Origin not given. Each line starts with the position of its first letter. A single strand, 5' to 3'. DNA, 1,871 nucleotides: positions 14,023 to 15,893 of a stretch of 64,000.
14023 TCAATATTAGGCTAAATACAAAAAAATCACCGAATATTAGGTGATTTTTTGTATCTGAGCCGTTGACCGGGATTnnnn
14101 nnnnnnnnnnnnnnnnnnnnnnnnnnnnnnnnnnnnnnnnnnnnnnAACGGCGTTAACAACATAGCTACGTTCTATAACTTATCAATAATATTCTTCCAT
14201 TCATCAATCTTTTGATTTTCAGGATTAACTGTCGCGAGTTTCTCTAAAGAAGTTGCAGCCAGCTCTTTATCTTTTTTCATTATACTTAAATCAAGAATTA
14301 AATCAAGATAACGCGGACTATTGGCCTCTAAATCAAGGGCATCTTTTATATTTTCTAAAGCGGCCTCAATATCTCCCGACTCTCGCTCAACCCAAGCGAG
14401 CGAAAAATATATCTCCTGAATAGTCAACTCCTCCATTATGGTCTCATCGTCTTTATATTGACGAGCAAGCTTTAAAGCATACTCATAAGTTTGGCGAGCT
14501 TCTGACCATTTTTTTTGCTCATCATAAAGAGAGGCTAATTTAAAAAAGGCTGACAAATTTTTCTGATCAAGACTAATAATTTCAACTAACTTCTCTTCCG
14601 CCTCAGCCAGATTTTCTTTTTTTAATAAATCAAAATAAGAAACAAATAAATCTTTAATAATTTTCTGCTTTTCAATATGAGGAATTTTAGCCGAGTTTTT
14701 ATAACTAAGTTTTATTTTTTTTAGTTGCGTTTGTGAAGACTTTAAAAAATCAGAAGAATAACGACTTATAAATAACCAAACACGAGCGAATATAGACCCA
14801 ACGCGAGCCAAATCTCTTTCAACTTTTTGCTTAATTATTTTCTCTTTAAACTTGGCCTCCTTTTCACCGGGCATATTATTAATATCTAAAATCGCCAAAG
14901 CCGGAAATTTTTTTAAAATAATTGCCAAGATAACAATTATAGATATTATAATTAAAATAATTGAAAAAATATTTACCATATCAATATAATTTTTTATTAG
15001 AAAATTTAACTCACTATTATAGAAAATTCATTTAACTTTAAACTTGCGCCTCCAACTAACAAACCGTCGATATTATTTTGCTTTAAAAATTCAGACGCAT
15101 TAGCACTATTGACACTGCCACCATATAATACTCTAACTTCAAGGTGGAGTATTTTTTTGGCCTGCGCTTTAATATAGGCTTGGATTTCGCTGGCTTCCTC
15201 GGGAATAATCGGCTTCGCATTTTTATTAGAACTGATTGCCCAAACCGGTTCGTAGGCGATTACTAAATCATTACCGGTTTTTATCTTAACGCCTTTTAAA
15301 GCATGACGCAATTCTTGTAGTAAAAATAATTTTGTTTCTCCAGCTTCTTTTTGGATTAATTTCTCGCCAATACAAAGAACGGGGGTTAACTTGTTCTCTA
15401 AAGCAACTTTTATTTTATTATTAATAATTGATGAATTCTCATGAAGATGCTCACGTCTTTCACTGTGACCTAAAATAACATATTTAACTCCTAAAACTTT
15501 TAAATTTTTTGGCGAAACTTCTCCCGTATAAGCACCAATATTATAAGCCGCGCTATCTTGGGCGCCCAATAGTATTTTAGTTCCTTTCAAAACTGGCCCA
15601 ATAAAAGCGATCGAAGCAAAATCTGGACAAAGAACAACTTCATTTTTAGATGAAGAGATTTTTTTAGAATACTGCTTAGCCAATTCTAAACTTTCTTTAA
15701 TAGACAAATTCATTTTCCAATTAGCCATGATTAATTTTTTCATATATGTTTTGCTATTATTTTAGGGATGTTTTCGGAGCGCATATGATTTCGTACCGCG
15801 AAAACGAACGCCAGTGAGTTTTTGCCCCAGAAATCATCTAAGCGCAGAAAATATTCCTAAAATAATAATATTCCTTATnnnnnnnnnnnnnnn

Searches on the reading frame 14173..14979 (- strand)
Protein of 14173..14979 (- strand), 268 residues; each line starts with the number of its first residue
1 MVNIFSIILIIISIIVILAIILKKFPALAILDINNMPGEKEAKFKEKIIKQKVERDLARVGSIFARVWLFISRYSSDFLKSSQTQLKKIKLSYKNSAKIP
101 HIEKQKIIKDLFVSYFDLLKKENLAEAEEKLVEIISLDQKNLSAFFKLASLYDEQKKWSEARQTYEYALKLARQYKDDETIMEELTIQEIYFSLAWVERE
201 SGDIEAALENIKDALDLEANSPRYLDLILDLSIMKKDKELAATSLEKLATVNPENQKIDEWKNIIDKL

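Call 18: search_protein_families(library=pfam, proteins=[window:14173-14979:-], max_evalue=0.0001)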
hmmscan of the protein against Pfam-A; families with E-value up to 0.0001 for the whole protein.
window:14173-14979:- (268 aa): 7 families
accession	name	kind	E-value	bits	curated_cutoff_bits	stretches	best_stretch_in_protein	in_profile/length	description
PF07719.23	TPR_2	-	3.3e-09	36.6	27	0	144-174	3-33/34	Tetratricopeptide repeat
PF13424.12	TPR_12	-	1.2e-06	29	30.1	0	141-174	44-77/77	Tetratricopeptide repeat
PF13432.12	TPR_16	-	3.4e-06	27.8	32.7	0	117-174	6-63/65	Tetratricopeptide repeat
PF13181.12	TPR_8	-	7.5e-06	26.2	25.7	0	189-220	2-33/34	Tetratricopeptide repeat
PF14559.12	TPR_19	-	1.8e-05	25.4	25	0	118-170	1-53/68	Tetratricopeptide repeat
PF13431.12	TPR_17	-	1.8e-05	25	24.4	0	133-163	4-34/34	Tetratricopeptide repeat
PF13174.12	TPR_6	-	2.5e-05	25.1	26.3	0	144-168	2-26/33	Tetratricopeptide repeat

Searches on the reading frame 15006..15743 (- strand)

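Call 18: search_protein_families(library=pfam, proteins=[window:15006-15743:-], max_evalue=0.0001)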
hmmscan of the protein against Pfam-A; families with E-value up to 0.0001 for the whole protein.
window:15006-15743:- (245 aa): 1 family
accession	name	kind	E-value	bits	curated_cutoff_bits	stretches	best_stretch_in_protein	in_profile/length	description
PF00121.24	TIM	-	3e-75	253.3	20.1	1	3-244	1-242/245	Triosephosphate isomerase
